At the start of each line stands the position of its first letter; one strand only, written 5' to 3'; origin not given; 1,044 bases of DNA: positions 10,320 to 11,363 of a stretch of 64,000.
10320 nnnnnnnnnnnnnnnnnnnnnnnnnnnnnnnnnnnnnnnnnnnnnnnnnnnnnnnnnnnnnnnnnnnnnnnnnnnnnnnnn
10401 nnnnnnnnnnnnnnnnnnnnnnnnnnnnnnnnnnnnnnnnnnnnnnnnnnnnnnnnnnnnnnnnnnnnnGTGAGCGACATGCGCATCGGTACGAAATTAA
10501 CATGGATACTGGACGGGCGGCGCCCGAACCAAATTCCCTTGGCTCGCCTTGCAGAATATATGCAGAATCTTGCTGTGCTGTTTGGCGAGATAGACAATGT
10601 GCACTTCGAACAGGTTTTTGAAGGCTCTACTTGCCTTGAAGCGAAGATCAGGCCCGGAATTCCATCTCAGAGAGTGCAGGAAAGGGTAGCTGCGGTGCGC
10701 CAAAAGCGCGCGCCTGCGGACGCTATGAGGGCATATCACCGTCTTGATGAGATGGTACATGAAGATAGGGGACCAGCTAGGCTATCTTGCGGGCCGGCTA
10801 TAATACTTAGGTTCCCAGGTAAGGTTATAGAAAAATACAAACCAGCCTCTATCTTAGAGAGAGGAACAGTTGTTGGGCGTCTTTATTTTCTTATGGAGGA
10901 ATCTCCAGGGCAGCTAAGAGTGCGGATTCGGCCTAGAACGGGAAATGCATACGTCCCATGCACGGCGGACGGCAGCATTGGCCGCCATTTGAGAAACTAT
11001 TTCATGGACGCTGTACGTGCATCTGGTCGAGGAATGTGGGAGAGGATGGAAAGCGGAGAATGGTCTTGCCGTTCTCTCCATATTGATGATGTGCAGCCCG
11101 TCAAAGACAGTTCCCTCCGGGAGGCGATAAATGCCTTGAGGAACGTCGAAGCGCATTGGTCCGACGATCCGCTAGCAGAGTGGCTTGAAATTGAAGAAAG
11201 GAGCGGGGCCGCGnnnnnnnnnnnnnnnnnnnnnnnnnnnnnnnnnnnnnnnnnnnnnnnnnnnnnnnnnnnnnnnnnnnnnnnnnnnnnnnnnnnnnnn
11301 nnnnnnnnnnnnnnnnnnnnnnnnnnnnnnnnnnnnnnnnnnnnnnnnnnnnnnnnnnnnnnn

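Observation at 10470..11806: Coupled unknown protein plus PIN nuclease: candidate toxin-antitoxin or anti-phage system on the IS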

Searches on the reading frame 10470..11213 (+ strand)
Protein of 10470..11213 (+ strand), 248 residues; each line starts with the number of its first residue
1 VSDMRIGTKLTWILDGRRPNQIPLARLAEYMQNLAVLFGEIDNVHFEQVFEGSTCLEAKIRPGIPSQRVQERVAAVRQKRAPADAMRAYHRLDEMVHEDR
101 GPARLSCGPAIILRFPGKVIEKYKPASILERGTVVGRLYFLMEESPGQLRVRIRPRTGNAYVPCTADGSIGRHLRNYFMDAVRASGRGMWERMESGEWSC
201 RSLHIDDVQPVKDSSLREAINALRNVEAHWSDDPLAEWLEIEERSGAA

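Call 3: search_protein_families(library=pfam, proteins=[window:10470-11213:+], max_evalue=1)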
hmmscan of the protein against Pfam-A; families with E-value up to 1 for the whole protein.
window:10470-11213:+ (248 aa): 0 families

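Call 4: search_protein_families(library=padloc, proteins=[window:10470-11213:+], max_evalue=1)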
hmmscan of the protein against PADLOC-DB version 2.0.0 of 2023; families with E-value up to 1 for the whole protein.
window:10470-11213:+ (248 aa): 0 families

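Call 5: search_protein_families(library=ncbifam, proteins=[window:10470-11213:+], max_evalue=1)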
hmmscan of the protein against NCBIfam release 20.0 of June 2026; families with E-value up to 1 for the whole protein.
window:10470-11213:+ (248 aa): 0 families

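Call 7: find_homologous_proteins(query=window:10470-11213:+, max_evalue=0.001)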
Query window:10470-11213:+ (248 aa): 31 proteins with E <= 0.001 among 1301 candidates.
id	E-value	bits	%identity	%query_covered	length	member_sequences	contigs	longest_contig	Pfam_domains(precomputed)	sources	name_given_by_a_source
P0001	1.9e-162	557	100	99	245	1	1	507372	-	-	-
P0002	3.4e-95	337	60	99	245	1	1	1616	-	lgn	-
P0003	1.3e-94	335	61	99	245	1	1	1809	-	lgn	-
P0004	1.9e-93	331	61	99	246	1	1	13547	-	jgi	jgi:hypothetical protein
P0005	2.1e-93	331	59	99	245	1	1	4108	-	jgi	jgi:hypothetical protein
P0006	3.9e-92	327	60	99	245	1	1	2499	-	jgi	jgi:hypothetical protein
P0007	2.8e-91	324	60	99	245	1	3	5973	-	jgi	jgi:hypothetical protein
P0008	2.8e-91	324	58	99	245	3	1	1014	-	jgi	jgi:hypothetical protein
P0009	2.8e-91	324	61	99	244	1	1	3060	-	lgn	-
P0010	2.4e-89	317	58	99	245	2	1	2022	-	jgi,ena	jgi:hypothetical protein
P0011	2.6e-89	317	57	99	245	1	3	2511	-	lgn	-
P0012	8.4e-89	316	58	99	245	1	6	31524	-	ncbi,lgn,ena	-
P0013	3.7e-87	310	57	99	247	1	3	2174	-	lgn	-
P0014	1.3e-86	308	56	99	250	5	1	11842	-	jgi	jgi:hypothetical protein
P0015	3.8e-86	307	56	99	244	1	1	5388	-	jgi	jgi:hypothetical protein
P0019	1.9e-81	292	54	99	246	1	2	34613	-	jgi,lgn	jgi:hypothetical protein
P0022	8.2e-79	283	57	91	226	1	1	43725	-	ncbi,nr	ncbi:MAG: hypothetical protein EPN75_13230 [Beijerinckiaceae bacterium]|nr:MAG: hypothetical protein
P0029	1.3e-25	109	33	94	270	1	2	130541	-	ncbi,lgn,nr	ncbi:MAG: hypothetical protein QOD28_1121 [Acidobacteriota bacterium]|nr:hypothetical protein [Acido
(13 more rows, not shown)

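Call 8: search_solved_structures(query=window:10470-11213:+, max_evalue=10)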
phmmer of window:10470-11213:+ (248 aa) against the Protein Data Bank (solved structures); distinct sequences matched with E-value up to 10: 1.
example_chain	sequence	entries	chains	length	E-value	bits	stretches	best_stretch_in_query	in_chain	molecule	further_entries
6ixl_A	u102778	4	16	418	0.55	13.2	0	171-233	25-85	Isocitrate dehydrogenase | Isocitrate dehydrogenase (NAD(+)), mitochondrial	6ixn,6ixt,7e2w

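Call 10: search_protein_families(library=phrogs, proteins=[window:10470-11213:+], max_evalue=1)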
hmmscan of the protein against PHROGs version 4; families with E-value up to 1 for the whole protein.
window:10470-11213:+ (248 aa): 1 family
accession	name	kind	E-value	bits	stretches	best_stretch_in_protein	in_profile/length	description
phrog_19868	-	unknown function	4.1e-38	132.3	1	5-234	2-224/239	-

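Call 11: find_encoding_contigs(protein=P0012, flank=8000, max_places=4)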
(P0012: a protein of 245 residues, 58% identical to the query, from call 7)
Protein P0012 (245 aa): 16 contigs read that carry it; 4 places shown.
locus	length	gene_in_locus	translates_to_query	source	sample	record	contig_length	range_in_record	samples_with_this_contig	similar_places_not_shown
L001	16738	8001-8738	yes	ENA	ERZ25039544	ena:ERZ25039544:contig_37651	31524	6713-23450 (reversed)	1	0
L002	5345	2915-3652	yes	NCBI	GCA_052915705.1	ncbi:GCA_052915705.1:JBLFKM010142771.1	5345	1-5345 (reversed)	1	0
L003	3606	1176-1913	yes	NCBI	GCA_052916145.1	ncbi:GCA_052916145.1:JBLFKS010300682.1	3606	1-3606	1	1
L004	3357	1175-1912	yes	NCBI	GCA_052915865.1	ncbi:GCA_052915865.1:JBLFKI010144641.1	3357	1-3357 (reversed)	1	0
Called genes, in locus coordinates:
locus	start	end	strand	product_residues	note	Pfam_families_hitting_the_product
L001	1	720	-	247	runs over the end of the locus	PF02754:CCG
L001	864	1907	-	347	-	PF00205:TPP_enzyme_M, PF02775:TPP_enzyme_C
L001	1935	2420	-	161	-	PF13358:DDE_3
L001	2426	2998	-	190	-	PF13384:HTH_23 (faint), PF13551:HTH_29, PF13518:HTH_28 (weak), PF13565:HTH_32, PF13592:HTH_33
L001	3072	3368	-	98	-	-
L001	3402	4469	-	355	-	PF13384:HTH_23, PF13565:HTH_32, PF13358:DDE_3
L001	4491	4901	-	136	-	PF02776:TPP_enzyme_N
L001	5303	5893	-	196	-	PF13358:DDE_3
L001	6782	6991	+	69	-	PF13495:Phage_int_SAM_4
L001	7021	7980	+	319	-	PF12760:Zn_ribbon_IS1595, PF12762:DDE_Tnp_IS1595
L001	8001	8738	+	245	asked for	-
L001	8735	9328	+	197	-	-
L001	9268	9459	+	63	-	-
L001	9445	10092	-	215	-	PF13643:DUF4145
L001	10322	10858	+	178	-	PF00589:Phage_integrase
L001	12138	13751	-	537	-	PF12849:PBP_like_2, PF00691:OmpA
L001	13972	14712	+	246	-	-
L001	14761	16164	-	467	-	-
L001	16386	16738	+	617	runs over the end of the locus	PF00089:Trypsin (weak), PF13365:Trypsin_2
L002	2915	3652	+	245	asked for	-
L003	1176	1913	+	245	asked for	-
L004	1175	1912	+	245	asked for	-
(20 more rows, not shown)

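Call 12: find_encoding_contigs(protein=P0019, flank=8000, max_places=3)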
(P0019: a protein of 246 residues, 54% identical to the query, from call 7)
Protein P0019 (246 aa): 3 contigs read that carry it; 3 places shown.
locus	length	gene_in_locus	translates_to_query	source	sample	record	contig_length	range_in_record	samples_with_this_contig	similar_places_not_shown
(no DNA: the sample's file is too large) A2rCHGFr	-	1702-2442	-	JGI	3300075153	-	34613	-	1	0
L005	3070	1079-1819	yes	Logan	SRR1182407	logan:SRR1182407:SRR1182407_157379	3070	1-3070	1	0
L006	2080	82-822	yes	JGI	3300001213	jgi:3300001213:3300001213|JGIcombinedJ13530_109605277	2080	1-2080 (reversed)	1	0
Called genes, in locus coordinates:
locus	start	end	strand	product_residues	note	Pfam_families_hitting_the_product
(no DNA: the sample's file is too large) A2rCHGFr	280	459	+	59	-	-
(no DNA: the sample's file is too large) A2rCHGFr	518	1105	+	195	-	PF01467:CTP_transf_like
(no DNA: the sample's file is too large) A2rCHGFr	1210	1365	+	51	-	-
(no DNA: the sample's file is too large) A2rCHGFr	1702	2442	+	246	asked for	-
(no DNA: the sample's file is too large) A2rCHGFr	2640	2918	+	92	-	-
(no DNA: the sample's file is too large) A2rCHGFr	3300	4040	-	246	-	PF00834:Ribul_P_3_epim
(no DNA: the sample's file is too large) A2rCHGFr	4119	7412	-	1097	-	PF07715:Plug, PF00593:TonB_dep_Rec_b-barrel, PF13505:OMP_b-brl (weak)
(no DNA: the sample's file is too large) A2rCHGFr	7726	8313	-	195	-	PF03734:YkuD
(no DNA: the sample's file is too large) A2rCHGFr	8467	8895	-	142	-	PF05443:ROS_MUCR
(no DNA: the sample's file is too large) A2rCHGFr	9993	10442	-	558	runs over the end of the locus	PF02463:SMC_N, PF13476:AAA_23, PF13304:AAA_21 (faint)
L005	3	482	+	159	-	?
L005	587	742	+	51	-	-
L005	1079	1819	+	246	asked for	-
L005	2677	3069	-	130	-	?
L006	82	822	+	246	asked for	-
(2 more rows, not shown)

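Call 13: find_encoding_contigs(protein=P0022, flank=8000, max_places=3)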
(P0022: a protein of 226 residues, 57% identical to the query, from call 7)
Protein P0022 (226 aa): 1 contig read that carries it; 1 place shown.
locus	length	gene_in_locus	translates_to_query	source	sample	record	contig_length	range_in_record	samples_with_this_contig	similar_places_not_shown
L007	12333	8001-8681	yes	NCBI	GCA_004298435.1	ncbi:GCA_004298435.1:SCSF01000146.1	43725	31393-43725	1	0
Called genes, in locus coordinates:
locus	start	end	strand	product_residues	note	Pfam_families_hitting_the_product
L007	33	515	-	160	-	PF00210:Ferritin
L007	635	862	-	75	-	PF04324:Fer2_BFD (weak)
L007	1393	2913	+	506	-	PF00171:Aldedh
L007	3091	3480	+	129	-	PF05610:DUF779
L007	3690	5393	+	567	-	PF00664:ABC_membrane, PF00005:ABC_tran, PF02463:SMC_N (weak)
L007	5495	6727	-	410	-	-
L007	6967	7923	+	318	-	PF12760:Zn_ribbon_IS1595, PF12762:DDE_Tnp_IS1595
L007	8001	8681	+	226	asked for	-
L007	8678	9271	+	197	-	-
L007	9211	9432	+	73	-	-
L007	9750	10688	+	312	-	PF12760:Zn_ribbon_IS1595, PF12762:DDE_Tnp_IS1595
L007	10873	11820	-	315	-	PF12686:DUF3800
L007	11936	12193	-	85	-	-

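Call 14: find_encoding_contigs(protein=P0029, flank=8000, max_places=3)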
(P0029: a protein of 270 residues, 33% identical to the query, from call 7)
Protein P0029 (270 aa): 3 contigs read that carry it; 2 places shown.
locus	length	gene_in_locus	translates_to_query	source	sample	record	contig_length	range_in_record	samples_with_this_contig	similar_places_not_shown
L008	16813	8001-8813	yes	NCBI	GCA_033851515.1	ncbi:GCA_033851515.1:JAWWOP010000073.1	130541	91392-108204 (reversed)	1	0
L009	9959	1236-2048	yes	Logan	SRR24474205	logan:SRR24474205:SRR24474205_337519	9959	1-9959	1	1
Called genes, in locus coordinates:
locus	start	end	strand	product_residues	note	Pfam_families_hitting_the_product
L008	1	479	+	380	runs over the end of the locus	PF05762:VWA_CoxE, PF00092:VWA, PF13519:VWA_2, PF13768:VWA_3 (weak)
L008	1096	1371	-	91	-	-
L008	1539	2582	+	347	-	PF14022:DUF4238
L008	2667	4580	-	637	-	PF07719:TPR_2 (faint), PF14938:SNAP (faint), PF13424:TPR_12 (weak), PF00072:Response_reg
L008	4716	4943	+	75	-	-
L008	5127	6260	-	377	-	PF14659:Phage_int_SAM_3, PF00589:Phage_integrase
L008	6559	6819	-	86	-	-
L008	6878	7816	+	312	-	PF12760:Zn_ribbon_IS1595, PF12762:DDE_Tnp_IS1595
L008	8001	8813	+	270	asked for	-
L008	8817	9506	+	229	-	-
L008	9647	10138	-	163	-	-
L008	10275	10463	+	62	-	PF13560:HTH_31, PF01381:HTH_3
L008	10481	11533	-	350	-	-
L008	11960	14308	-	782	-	PF12965:DUF3854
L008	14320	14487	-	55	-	PF12728:HTH_17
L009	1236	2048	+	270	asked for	-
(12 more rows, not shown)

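Call 31: find_related_loci(query=A1, collection=genome_contigs, flank=5000)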
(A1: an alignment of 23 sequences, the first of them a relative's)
Query A1 (245 aa) in genome_contigs; peptide patterns used: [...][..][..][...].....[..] (x = any residue, [..] = any of these).
163 stretches matched a pattern; 153 encode a relative of the query (tblastn E <= 1e-3); the best 80 are kept; 80 distinct loci.
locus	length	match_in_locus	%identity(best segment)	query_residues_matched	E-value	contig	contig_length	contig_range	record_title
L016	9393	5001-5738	57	1-245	2e-94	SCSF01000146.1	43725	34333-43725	MAG: Beijerinckiaceae bacterium isolate FW106-10_bin.28 FW106-10_bin.28-37877, whole genome shotgun sequence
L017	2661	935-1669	49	1-245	8e-79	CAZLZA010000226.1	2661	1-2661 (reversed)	MAG TPA_asm: uncultured Acidobacteriaceae bacterium isolate binchicken_co3_565 genome assembly, contig: NODE_135860_leng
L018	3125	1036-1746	46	1-240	2e-64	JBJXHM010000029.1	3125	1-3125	Rhodospirillaceae bacterium N.6G NODE_29_length_3125_cov_87.4913, whole genome shotgun sequence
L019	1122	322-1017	39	1-235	6e-48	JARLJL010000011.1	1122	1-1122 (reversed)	MAG: Sulfuriferula sp. isolate MAG_CA113 MetaCoAG_Bin_113_Anoxic_k141_1187132, whole genome shotgun sequence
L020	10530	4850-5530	37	1-230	1e-45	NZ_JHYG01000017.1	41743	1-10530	Acidocella facilis ATCC 35904 T331DRAFT_scaffold00017.17_C, whole genome shotgun sequence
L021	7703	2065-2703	36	9-225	4e-37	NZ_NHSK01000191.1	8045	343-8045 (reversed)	Rhodoplanes elegans strain DSM 11907 scaffold0191, whole genome shotgun sequence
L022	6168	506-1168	37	11-234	1e-36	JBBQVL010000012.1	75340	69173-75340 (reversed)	MAG: Hyphomicrobiales bacterium isolate Co_metawrap_1994 Cmw_1994_k141_10837690_length_75340_cov_15.0000, whole genome s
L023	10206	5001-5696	33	2-234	6e-36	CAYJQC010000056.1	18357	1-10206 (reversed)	MAG TPA_asm: uncultured Rhodospirillaceae bacterium isolate ERP124720_co1_30 genome assembly, contig: NODE_3864_length_1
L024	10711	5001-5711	35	1-238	1e-35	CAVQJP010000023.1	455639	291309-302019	MAG: uncultured Alphaproteobacteria bacterium isolate MFD10064.bin.1.16 genome assembly, contig: contig_4041, whole geno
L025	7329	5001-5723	33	1-244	3e-35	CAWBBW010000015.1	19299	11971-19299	MAG: uncultured Alphaproteobacteria bacterium isolate MFD00731.bin.2.52 genome assembly, contig: contig_40560, whole gen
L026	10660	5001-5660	37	16-238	8e-34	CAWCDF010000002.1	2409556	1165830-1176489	MAG: uncultured Alphaproteobacteria bacterium isolate MFD09286.bin.2.30 genome assembly, contig: contig_25363, whole gen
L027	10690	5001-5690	33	4-234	2e-33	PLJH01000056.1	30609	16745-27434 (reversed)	MAG: Alphaproteobacteria bacterium isolate palsa_895 73.20110800_P1S.8_contig_6064, whole genome shotgun sequence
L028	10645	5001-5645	39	18-231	4e-33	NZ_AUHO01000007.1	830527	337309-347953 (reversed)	Kaistia adipata DSM 17808 G539DRAFT_scaffold00003.3_C, whole genome shotgun sequence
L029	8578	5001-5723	33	9-243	2e-33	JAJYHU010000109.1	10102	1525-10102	MAG: Acidobacteria bacterium isolate DBS1-3.bin89 NODE_14006_length_10102_cov_1.36882, whole genome shotgun sequence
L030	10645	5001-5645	35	9-225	2e-33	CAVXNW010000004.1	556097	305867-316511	MAG: uncultured Alphaproteobacteria bacterium isolate MFD01872.bin.1.12 genome assembly, contig: contig_129838, whole ge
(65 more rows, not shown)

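Call 35: predict_structure(alignment_id=A1)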
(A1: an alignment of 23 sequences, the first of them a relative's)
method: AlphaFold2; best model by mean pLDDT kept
length: 245 residues; sequences in the alignment: 23
mean_pLDDT: 82.8   pTM: 0.49
mean pLDDT of the five models: 82.8, 81.9, 80.3, 77.5, 76.7
residues with pLDDT >= 90: 101; 70-90: 104; 50-70: 35; < 50: 5
segments of 3 or more residues with pLDDT < 50: 241-245
pLDDT, mean of each block of 10 residues (from residue 1): 76 78 88 86 67 84 88 91 93 88 89 73 87 92 87 86 91 91 93 88 90 73 68 62 42
secondary structure, 60 per line:
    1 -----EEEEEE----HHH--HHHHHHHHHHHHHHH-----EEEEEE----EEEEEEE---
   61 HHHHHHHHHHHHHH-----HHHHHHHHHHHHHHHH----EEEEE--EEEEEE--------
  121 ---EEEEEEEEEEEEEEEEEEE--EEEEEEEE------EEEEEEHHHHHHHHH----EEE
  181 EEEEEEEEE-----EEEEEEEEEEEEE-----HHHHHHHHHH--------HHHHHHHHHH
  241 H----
elements in order: E6-11 H21-35 E41-46 E51-57 H61-74 H80-95 E100-104 E107-112 E124-142 E145-152 E159-164 H165-173 E178-189 E195-207 H213-222 H231-241

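Call 39: fold_search(model_id=the predicted structure, library=pdb)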
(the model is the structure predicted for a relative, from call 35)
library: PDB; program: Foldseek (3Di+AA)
matches with E <= 10: 1437; with E <= 0.001: 106
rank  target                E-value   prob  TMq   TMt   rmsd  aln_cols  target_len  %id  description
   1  9mj5_B                6.1e-05  1.00  0.24  0.28   8.8       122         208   15  Catalytic domain of human DNA polymerase alpha in complex with DNA and RPA (released 2025-02-19)
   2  7ym1_A                7.2e-05  1.00  0.24  0.52   8.7        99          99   16  Structure of SsbA protein in complex with the anticancer drug 5-fluorouracil (released 2023-08-02)
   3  5hgq_C                8.1e-05  1.00  0.23  0.13   6.8       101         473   15  Loa loa Lysyl-tRNA synthetase in complex with Cladosporin. (released 2016-10-26)
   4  3vdy_A                1.4e-04  1.00  0.23  0.52   7.8        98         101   21  B. subtilis SsbB/ssDNA (released 2012-03-14)
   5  7dep_B                1.5e-04  1.00  0.23  0.50   8.7       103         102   16  S. aureus SsbB with 5-FU (released 2020-12-23)
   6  4h02_E                1.6e-04  1.00  0.24  0.14   9.7       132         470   11  Crystal structure of P. falciparum Lysyl-tRNA synthetase (released 2013-05-01)
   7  5hgq_B                1.8e-04  1.00  0.25  0.13   7.9       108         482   15  Loa loa Lysyl-tRNA synthetase in complex with Cladosporin. (released 2016-10-26)
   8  3eiv_A                2.1e-04  1.00  0.26  0.58   5.3        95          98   18  Crystal Structure of Single-stranded DNA-binding protein from Streptomyces coelicolor (released 2009-09-08)
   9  8gw5_A                2.1e-04  1.00  0.24  0.52   8.9        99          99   16  Crystal structure of SaSsbA complexed with glycerol (released 2023-09-20)
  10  1ue6_C                2.1e-04  1.00  0.24  0.49   8.3        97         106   14  Crystal structure of the single-stranded dna-binding protein from mycobacterium tuberculosis (released 2004-02-10)
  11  5yyu_D                2.2e-04  1.00  0.26  0.64   6.1        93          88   18  Crystal structure of Staphylococcus aureus single-stranded DNA-binding protein SsbB (released 2018-08-15)
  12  5yyu_C                2.4e-04  1.00  0.27  0.61   7.8       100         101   17  Crystal structure of Staphylococcus aureus single-stranded DNA-binding protein SsbB (released 2018-08-15)
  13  7vum_C                2.5e-04  1.00  0.24  0.51   6.8        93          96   11  Crystal structure of SSB complexed with que (released 2022-03-09)
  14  6jdg_C                2.7e-04  1.00  0.24  0.52   6.5        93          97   11  Complexed crystal structure of PaSSB with ssDNA dT20 at 2.39 angstrom resolution (released 2019-12-11)
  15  7f5y_A                2.7e-04  1.00  0.22  0.42  10.5       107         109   16  Crystal structure of the single-stranded dna-binding protein from Mycobacterium tuberculosis- Form III (released 2022-05-11)
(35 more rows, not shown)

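Call 49: search_protein_representatives(alignment_id=A1)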
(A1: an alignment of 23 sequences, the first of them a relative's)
Query: 23 sequences, 245 profile positions. Proteins with E-value up to 0.001 (for the whole library): 1422; up to 1e-10: 1010; up to 1e-30: 469. The best 150 are listed.
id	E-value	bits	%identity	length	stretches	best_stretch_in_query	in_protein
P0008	4.7e-115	399.5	-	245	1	1-245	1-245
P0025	1.5e-96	339.0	-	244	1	1-243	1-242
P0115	1.1e-91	322.9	-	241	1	1-237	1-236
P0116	1.3e-77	276.9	-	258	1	4-240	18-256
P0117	3.4e-73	262.5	-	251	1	5-242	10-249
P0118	5.9e-71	255.1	-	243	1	1-243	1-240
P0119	1.2e-69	250.8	-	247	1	4-245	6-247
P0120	2.5e-69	249.8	-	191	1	2-185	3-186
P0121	1.3e-68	247.5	-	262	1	6-240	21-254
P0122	3.2e-68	246.1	-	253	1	1-240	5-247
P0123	2.3e-67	243.3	-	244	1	4-244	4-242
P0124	9.1e-67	241.4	-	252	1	5-241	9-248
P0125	1.6e-66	240.6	-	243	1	4-244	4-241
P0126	1.8e-66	240.4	-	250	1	1-228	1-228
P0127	4.9e-66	239.0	-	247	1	1-240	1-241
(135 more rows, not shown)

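Call 50: search_dna_similar(query=window:10479-11213:+, collection=plasmids, mode=protein, max_rows=25)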
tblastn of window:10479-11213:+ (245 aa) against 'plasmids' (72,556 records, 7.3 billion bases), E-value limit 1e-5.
Records with a match: 6; places in all: 6; records where one place covers at least 80% of the query: 6.
Best place of each record, by identity: <60% 6.
By first word of the organism name: Sinorhizobium 3; Methylobacterium 1; Cupriavidus 1; Pleomorphomonas 1.
By predicted mobility (MOB-suite, as given by PLSDB): non-mobilizable 4; mobilizable 1; conjugative 1.
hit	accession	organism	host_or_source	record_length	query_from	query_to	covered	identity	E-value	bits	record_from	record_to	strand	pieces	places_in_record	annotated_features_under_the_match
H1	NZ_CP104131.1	Sinorhizobium sp. K101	Phaseolus vulgaris,cell ...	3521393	16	245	94%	32.4%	3e-23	104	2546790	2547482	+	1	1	none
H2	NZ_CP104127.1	Sinorhizobium sp. M103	Phaseolus vulgaris,cell ...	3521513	16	245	94%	32.4%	3e-23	104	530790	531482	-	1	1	none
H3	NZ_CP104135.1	Sinorhizobium sp. C101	Phaseolus vulgaris,cell ...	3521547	16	245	94%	32.4%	3e-23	104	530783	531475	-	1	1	none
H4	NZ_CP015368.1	Methylobacterium phyllosphaerae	cell culture,leaf tissues of rice in ...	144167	4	238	96%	28.8%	3e-22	102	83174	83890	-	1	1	hypothetical protein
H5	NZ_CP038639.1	Cupriavidus oxalaticus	whole organism,sewage sludge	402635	16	228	87%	29.6%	2e-15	82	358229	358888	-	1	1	hypothetical protein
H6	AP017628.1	Pleomorphomonas sp. SM30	-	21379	11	217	84%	29.4%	6e-18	90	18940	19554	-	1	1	hypothetical protein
